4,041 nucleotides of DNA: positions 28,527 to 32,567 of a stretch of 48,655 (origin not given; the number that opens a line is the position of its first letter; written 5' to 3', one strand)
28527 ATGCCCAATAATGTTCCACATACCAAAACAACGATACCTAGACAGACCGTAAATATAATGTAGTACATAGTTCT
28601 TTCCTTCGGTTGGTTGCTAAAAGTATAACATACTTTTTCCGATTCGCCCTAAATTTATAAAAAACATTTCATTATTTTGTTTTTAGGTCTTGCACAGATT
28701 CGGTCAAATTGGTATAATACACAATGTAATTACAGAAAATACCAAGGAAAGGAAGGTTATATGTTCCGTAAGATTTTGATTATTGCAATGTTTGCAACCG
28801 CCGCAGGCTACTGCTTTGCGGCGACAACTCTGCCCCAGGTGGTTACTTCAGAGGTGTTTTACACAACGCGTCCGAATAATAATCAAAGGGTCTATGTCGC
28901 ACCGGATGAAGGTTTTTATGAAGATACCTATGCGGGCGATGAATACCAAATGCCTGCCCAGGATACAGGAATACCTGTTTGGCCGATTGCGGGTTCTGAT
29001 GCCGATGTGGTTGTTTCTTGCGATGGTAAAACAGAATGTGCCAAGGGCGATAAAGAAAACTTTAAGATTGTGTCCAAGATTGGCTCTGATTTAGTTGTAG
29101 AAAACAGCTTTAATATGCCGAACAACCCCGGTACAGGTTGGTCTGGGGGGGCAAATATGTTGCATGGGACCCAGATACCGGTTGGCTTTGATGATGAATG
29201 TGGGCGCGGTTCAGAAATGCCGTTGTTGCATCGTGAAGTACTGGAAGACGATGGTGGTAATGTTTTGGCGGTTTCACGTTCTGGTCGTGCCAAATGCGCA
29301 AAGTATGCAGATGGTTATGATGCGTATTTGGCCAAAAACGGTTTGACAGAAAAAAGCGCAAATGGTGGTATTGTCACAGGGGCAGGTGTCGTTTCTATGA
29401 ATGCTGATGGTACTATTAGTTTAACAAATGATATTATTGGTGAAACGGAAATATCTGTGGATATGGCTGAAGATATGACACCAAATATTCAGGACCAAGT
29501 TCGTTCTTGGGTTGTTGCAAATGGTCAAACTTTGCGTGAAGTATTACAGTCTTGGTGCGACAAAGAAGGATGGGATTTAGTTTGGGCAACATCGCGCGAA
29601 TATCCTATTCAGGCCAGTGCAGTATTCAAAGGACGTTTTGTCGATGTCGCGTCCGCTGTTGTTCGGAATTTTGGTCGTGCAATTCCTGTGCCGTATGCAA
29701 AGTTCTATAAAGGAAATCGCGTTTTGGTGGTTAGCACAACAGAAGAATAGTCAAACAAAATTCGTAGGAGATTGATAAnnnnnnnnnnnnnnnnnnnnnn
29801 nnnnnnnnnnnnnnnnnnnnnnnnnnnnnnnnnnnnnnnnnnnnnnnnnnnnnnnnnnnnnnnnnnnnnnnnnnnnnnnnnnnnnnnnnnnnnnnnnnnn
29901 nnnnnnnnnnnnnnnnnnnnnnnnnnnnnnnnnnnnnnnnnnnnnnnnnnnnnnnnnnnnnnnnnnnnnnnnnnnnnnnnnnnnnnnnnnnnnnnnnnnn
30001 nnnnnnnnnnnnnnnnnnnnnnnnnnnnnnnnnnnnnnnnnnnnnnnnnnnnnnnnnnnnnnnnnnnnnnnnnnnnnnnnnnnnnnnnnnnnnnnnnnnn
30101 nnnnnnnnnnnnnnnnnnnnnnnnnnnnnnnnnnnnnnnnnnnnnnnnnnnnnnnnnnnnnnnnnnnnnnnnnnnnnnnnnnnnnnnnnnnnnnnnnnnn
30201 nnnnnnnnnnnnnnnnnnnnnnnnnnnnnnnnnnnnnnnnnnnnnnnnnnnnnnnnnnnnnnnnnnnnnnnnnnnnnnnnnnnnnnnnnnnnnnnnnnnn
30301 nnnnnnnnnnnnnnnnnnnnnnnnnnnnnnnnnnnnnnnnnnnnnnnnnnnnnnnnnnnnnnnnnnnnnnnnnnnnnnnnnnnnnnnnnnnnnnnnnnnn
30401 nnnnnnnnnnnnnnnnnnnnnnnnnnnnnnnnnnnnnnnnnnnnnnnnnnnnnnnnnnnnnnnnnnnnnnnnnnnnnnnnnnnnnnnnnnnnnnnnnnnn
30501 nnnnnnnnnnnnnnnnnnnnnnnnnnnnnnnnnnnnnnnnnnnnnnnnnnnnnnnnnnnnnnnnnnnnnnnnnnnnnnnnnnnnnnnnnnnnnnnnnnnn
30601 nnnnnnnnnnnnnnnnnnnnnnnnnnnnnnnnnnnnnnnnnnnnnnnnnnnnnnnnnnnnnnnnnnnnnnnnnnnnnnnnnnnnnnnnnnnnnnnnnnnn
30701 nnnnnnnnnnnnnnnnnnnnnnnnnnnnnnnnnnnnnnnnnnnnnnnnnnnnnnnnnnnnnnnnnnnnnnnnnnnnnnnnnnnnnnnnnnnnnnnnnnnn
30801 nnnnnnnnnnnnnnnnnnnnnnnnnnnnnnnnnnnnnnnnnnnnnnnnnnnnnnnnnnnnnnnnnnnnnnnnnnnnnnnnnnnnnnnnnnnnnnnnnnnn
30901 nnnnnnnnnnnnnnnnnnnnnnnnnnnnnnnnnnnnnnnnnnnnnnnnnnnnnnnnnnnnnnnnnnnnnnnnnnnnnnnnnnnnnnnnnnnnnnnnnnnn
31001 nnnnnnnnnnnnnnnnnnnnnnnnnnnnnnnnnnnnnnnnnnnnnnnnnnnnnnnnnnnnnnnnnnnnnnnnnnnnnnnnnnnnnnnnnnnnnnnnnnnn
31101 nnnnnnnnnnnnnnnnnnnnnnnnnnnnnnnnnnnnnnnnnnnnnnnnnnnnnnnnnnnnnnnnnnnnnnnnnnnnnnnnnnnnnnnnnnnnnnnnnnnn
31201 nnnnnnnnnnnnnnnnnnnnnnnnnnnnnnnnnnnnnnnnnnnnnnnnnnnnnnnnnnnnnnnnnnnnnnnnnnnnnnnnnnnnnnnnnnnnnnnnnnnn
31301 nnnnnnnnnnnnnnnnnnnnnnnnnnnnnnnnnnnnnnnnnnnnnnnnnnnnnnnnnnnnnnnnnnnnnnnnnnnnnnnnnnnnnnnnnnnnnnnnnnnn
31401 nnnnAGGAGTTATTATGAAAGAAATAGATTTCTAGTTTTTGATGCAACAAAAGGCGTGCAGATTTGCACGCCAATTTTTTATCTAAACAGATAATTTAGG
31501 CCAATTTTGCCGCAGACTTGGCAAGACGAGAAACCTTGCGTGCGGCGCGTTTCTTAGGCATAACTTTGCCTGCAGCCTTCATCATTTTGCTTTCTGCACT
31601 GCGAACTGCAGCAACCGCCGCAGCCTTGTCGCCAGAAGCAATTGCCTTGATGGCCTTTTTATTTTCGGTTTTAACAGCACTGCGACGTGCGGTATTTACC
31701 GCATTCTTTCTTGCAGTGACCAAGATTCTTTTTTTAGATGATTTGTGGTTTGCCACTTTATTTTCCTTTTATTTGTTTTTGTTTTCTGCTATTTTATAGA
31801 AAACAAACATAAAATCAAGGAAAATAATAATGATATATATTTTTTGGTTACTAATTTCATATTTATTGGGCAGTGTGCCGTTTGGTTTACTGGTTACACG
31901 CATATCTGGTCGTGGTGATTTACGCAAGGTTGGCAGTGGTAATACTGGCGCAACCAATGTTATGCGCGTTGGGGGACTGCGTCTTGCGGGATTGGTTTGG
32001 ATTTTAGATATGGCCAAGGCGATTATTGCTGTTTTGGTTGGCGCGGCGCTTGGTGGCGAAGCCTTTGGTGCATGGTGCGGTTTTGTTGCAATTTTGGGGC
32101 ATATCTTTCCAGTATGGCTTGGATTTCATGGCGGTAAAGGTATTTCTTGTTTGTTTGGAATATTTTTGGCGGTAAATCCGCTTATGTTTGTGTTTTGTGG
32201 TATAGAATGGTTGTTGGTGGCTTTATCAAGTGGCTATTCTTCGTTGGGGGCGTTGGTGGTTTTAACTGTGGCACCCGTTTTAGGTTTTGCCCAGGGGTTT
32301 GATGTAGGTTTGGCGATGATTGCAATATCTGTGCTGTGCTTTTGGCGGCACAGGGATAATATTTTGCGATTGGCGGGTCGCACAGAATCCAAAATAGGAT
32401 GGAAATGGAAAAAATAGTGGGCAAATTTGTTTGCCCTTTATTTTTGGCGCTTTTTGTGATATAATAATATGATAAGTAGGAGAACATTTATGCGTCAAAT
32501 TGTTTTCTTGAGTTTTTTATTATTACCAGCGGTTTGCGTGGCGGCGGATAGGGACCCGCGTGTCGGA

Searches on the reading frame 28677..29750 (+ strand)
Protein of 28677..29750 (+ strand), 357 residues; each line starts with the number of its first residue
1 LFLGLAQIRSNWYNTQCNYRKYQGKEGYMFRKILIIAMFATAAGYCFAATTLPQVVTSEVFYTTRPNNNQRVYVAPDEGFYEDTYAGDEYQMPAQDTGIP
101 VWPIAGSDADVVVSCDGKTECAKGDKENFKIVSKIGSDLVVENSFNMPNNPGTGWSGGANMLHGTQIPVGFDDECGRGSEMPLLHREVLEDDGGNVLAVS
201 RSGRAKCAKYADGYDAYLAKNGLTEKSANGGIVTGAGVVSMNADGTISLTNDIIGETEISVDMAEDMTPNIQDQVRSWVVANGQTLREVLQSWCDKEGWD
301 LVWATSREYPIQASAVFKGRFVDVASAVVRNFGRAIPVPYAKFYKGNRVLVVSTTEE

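Call 96: search_protein_families(library=pfam, proteins=[window:28677-29750:+], max_evalue=0.001)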
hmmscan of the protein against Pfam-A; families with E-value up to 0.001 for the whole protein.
window:28677-29750:+ (357 aa): 1 family
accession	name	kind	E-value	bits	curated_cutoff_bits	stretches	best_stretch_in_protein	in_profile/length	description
PF10671.14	TcpQ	-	7.5e-18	64.8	27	1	276-353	1-78/80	Toxin co-regulated pilus biosynthesis protein Q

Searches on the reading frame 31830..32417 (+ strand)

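Call 103: search_protein_families(library=pfam, proteins=[window:31830-32417:+], max_evalue=0.0001)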
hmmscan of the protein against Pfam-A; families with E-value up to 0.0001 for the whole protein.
window:31830-32417:+ (195 aa): 1 family
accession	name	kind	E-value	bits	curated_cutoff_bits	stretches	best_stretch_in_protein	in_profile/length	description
PF02660.20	G3P_acyltransf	-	2e-47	161.8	24.1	1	9-181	1-164/164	Glycerol-3-phosphate acyltransferase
